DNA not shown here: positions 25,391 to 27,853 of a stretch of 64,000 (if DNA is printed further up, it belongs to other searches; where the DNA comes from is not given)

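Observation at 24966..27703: Adenylosuccinate lyase fused to a HAD phosphatase domain, adjacent to an AAA_28 (NadR-kinase-like) ATPase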

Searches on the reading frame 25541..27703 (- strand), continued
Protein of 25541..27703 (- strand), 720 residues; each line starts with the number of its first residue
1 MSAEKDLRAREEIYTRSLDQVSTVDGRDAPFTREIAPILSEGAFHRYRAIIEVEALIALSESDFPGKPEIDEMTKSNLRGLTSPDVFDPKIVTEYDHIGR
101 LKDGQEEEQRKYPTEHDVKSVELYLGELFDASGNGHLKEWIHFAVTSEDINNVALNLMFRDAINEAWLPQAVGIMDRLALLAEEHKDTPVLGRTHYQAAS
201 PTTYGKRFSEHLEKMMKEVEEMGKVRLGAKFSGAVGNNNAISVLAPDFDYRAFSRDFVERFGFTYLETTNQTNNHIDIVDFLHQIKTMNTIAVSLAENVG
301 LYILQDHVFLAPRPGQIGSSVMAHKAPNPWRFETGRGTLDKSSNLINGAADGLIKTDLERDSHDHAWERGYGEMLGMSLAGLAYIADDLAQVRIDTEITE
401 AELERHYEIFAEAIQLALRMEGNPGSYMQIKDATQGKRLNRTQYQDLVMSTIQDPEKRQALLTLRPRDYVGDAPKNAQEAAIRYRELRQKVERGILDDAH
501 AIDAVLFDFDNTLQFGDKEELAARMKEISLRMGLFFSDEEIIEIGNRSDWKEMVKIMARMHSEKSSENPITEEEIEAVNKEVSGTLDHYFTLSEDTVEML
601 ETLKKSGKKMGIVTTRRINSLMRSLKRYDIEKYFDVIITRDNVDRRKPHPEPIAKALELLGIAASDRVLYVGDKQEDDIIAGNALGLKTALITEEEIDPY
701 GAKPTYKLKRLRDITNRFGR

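Call 19: find_related_loci(query=A1, collection=genome_contigs, flank=8000)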
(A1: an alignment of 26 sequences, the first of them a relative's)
Query A1 (720 aa) in genome_contigs; peptide patterns used: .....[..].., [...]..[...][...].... (x = any residue, [..] = any of these).
251 stretches matched a pattern; 195 encode a relative of the query (tblastn E <= 1e-3); the best 80 are kept; 80 distinct loci.
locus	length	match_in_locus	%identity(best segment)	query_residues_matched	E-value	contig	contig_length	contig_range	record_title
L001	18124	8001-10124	47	6-720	0e+0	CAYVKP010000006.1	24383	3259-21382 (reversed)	MAG TPA_asm: uncultured Gammaproteobacteria bacterium isolate SRP200132_co1_547 genome assembly, contig: NODE_3556_lengt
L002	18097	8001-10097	45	12-720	0e+0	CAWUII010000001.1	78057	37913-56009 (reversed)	MAG: uncultured Opitutae bacterium isolate SRR17458638_binner13_4_1705322972 genome assembly, contig: ERZ21854027.13, wh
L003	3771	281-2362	43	17-720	0e+0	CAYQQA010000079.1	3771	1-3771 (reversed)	MAG TPA_asm: Candidatus Woesearchaeota archaeon isolate SRP141376_co3_6 genome assembly, contig: NODE_60187_length_3771_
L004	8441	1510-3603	45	12-720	0e+0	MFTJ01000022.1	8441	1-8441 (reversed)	MAG: Candidatus Nomurabacteria bacterium RIFCSPHIGHO2_01_FULL_39_10 rifcsphigho2_01_scaffold_23659, whole genome shotgun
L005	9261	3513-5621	45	11-720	0e+0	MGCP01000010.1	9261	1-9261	MAG: Candidatus Saccharibacteria bacterium RIFCSPHIGHO2_02_FULL_47_12 rifcsphigho2_02_scaffold_16298, whole genome shotg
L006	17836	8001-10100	44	11-720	0e+0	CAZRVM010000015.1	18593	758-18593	MAG TPA_asm: uncultured Candidatus Saccharibacteria bacterium isolate SRP135725_co1_554 genome assembly, contig: NODE_38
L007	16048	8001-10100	44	11-720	0e+0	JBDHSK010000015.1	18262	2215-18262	MAG: Sphingomonadaceae bacterium isolate AS-MESO-3CA.72 NODE_13188_length_18262_cov_9.454276, whole genome shotgun seque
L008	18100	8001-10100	44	11-720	0e+0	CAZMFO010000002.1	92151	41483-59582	MAG TPA_asm: uncultured Candidatus Saccharibacteria bacterium isolate binchicken_co16_156 genome assembly, contig: NODE_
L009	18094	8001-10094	43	18-720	0e+0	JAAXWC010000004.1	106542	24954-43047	MAG: Candidatus Roizmanbacteria bacterium isolate W9_Combined_metabat1_114 W9_Combined_metabat1_114_NODE_103, whole geno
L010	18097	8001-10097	43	11-720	0e+0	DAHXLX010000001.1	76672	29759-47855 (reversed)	MAG TPA_asm: Candidatus Saccharibacteria bacterium isolate clean1607 k141_394697, whole genome shotgun sequence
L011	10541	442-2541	43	11-720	3e-180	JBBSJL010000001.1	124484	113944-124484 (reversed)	MAG: Candidatus Saccharimonadales bacterium isolate LS4_metabat2.004 LS4_metabat2.004_K_211834_L_124484_cov_12.0207, who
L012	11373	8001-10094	42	11-720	1e-174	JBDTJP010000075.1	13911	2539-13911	MAG: Candidatus Saccharimonadales bacterium isolate cluster2_bin.56 k127_4409631, whole genome shotgun sequence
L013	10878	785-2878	42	11-720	4e-174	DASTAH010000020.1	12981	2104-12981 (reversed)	MAG TPA_asm: Candidatus Saccharimonadales bacterium isolate SMAG_U731 k141_1073926, whole genome shotgun sequence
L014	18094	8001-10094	43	11-720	6e-171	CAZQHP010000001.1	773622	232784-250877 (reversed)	MAG TPA_asm: uncultured Candidatus Saccharibacteria bacterium isolate SRP178908_co1_46 genome assembly, contig: NODE_2_l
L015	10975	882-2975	39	11-720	5e-160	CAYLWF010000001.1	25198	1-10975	MAG TPA_asm: uncultured Candidatus Saccharibacteria bacterium isolate SRP135725_co2_488 genome assembly, contig: k141_32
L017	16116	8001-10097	39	11-718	2e-159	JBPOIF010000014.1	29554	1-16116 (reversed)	MAG: Candidatus Nomurabacteria bacterium isolate MAG_725 c_000000444830, whole genome shotgun sequence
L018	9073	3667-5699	45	12-695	2e-159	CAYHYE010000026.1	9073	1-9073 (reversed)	MAG TPA_asm: Candidatus Woesearchaeota archaeon isolate ERP119705_co17_292 genome assembly, contig: NODE_11789_length_90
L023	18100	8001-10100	43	11-720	0e+0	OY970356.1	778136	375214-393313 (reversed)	MAG: uncultured Candidatus Saccharibacteria bacterium isolate MFD05684.bin.c.4 genome assembly, chromosome: 1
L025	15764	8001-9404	35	13-487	5e-84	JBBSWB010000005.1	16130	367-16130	MAG: Nanoarchaeota archaeon isolate H41-bin204_1 H41_bin204_1_000000000005, whole genome shotgun sequence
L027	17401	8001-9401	35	11-484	6e-79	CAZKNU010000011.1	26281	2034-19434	MAG TPA_asm: uncultured Methanosarcinales archaeon isolate binchicken_co191_55 genome assembly, contig: NODE_1417_length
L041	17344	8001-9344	32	18-479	9e-63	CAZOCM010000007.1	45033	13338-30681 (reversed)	MAG TPA_asm: uncultured Candidatus Saccharibacteria bacterium isolate SRP200132_co1_571 genome assembly, contig: NODE_13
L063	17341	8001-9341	31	21-475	3e-59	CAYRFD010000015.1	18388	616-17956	MAG TPA_asm: uncultured Candidatus Saccharibacteria bacterium isolate SRP286056_co1_467 genome assembly, contig: NODE_36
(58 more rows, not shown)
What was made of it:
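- Checked: 24 GTDB species representatives carry it (call 19).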

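Call 25: search_protein_families(library=padloc, proteins=[window:25541-27703:-], max_evalue=0.01)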
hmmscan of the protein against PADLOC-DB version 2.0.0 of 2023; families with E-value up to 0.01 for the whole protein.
window:25541-27703:- (720 aa): 0 families

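Call 32: search_protein_families(library=pfam, proteins=[L027:7293-7979:+, L027:9503-10657:+, L027:10741-11430:-, L027:6119-6895:-, L025:6167-6850:+, L025:6879-7961:+, L025:9413-10669:+, L025:10722-11420:-, L041:7268-7918:+, L018:5106-5786:+], max_evalue=0.001)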
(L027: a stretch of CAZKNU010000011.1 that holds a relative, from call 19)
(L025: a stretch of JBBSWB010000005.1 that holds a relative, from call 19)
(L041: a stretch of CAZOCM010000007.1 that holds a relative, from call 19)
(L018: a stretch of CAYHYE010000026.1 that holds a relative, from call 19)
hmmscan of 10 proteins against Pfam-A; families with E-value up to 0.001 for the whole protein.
L027:7293-7979:+ (228 aa): 5 families
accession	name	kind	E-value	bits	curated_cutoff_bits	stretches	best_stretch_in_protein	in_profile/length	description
PF13419.12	HAD_2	-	1.3e-21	77.9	23.8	1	17-190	1-177/178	Haloacid dehalogenase-like hydrolase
PF00702.32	Hydrolase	-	3.7e-16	60.5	26.4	1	15-185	2-191/191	haloacid dehalogenase-like hydrolase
PF13242.12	Hydrolase_like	-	2.5e-09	37.4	22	1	143-215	2-72/75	HAD-hyrolase-like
PF03767.20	Acid_phosphat_B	-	0.00079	19.4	27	0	13-180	76-211/230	HAD superfamily, subfamily IIIB (Acid phosphatase)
PF12710.13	HAD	-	0.0008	20.3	27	0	17-178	1-185/189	haloacid dehalogenase-like hydrolase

L027:9503-10657:+ (384 aa): 1 family
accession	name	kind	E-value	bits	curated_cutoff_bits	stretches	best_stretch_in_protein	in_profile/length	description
PF00709.27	Adenylsucc_synt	-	2.1e-162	541.1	27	2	146-381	180-416/416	Adenylosuccinate synthetase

L027:10741-11430:- (229 aa): 4 families
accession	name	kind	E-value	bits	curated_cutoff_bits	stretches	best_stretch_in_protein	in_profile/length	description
PF01172.24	SBDS_N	-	1.9e-22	79.4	24.6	1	7-91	3-87/88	Shwachman-Bodian-Diamond syndrome (SBDS) N-terminal domain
PF09377.16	SBDS_domain_II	-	4.6e-21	74.9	27.2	1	100-161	1-62/62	SBDS protein, domain II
PF20268.4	SBDS_C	-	4.7e-15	55.7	27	1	164-228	2-68/71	SBDS protein, C-terminal domain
PF00679.30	EFG_C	-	6.3e-05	23.4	27.9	1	164-226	8-71/89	Elongation factor G C-terminus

L027:6119-6895:- (258 aa): 5 families
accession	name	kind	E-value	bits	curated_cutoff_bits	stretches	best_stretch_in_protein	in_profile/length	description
PF22625.2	ECR1_N_2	-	4.3e-10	39.7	27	1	9-55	1-48/51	Exosome RNA binding protein RRP4 N-terminal domain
PF14382.12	ECR1_N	-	7.5e-10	38.9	27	1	11-47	1-37/38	Exosome complex exonuclease RRP4 N-terminal region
PF00013.35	KH_1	-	1e-08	35.2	21.5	1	150-206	4-64/66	KH domain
PF15985.11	KH_6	-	6.8e-08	33.2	27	1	147-193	1-45/47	KH domain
PF21266.3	RRP4_S1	-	3.8e-07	30.7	27.3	1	61-97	2-38/73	RRP4, S1 domain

L025:6167-6850:+ (227 aa): 4 families
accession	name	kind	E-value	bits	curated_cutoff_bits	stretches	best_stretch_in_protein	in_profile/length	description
PF13419.12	HAD_2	-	2.9e-20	73.6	23.8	1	10-184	1-178/178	Haloacid dehalogenase-like hydrolase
PF00702.32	Hydrolase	-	6.5e-13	49.9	26.4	1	8-178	2-191/191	haloacid dehalogenase-like hydrolase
PF13242.12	Hydrolase_like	-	2.9e-09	37.1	22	1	136-205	2-69/75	HAD-hyrolase-like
PF03767.20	Acid_phosphat_B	-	8.6e-05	22.6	27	0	6-173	76-211/230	HAD superfamily, subfamily IIIB (Acid phosphatase)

L025:6879-7961:+ (360 aa): 0 families

L025:9413-10669:+ (418 aa): 1 family
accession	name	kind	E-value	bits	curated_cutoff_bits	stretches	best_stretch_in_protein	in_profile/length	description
PF00709.27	Adenylsucc_synt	-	3.2e-162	540.4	27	2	180-415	180-416/416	Adenylosuccinate synthetase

L025:10722-11420:- (232 aa): 3 families
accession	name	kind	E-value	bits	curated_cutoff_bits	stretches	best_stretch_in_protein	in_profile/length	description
PF01172.24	SBDS_N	-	8.1e-23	80.6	24.6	1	10-94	3-87/88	Shwachman-Bodian-Diamond syndrome (SBDS) N-terminal domain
PF09377.16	SBDS_domain_II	-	1.2e-21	76.8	27.2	1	103-164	1-62/62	SBDS protein, domain II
PF20268.4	SBDS_C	-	3.9e-14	52.8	27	1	167-231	2-68/71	SBDS protein, C-terminal domain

L041:7268-7918:+ (216 aa): 3 families
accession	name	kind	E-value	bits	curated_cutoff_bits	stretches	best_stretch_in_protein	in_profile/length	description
PF13419.12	HAD_2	-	2.4e-22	80.3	23.8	1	12-189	1-178/178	Haloacid dehalogenase-like hydrolase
PF00702.32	Hydrolase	-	7.8e-16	59.5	26.4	1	10-183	2-191/191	haloacid dehalogenase-like hydrolase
PF13242.12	Hydrolase_like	-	2.6e-07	30.9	22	1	141-200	2-59/75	HAD-hyrolase-like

L018:5106-5786:+ (226 aa): 4 families
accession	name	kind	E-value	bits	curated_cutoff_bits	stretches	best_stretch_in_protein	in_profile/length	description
PF13419.12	HAD_2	-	4.5e-26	92.5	23.8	1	7-193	1-176/178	Haloacid dehalogenase-like hydrolase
PF00702.32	Hydrolase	-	7.3e-21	75.9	26.4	1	4-189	1-191/191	haloacid dehalogenase-like hydrolase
PF13242.12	Hydrolase_like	-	6.5e-07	29.6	22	1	150-194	3-47/75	HAD-hyrolase-like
PF12710.13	HAD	-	1.8e-06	29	27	1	7-180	1-184/189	haloacid dehalogenase-like hydrolase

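Call 33: find_homologous_proteins(query=L063:9383-10690:-, max_evalue=1e-20)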
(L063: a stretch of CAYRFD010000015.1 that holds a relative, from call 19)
Query L063:9383-10690:- (435 aa): 7960 proteins with E <= 1e-20 among 8000 candidates; the best 120 are listed.
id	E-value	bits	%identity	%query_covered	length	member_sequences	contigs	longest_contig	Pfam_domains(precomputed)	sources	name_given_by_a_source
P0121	3.7e-278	940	95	100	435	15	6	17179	PF00709.28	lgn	-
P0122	3.4e-235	799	80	100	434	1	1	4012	PF00709.28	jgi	jgi:adenylosuccinate synthase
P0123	8.9e-235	797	80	100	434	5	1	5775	PF00709.28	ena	-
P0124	1.5e-233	793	79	100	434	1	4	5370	PF00709.28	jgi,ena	-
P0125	3.0e-232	789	79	100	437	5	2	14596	PF00709.28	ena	-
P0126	1.0e-231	787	79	100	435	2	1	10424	PF00709.28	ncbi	ncbi:MAG: adenylosuccinate synthetase [Candidatus Saccharibacteria bacterium]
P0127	1.2e-231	787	79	100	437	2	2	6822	PF00709.28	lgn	-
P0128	2.3e-231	786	79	100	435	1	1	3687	PF00709.28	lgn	-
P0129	6.6e-230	781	79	100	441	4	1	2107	PF00709.28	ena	-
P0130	2.0e-229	780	78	100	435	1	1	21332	PF00709.28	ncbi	-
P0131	2.5e-229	780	78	100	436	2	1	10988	PF00709.28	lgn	-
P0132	5.0e-229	779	78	100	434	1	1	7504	PF00709.28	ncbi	-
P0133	2.6e-228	776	77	100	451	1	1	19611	PF00709.28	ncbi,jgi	-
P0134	2.9e-228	776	78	100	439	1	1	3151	PF00709.28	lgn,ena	-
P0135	4.0e-228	776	78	100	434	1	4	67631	PF00709.28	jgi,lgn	-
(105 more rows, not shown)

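Call 34: find_encoding_contigs(protein=P0001, flank=10000, max_places=3)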
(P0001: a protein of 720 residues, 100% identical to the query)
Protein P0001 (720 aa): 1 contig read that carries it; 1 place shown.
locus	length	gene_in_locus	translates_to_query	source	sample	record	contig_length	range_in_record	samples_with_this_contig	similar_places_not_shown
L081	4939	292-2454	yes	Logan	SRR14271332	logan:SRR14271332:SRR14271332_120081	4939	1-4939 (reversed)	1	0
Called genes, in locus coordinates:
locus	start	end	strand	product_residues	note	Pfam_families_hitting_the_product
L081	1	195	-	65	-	?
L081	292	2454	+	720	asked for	PF00206:Lyase_1, PF08328:ASL_C, PF00702:Hydrolase, PF13419:HAD_2, PF13242:Hydrolase_like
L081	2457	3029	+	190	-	PF13521:AAA_28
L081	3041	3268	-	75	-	-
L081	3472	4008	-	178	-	PF13453:Zn_ribbon_TFIIB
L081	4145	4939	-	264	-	?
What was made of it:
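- Checked: An independently assembled Logan contig (SRR14271332, 4.9 kb) encodes the identical 720-aa protein followed by the AAA_28 gene (call 34).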
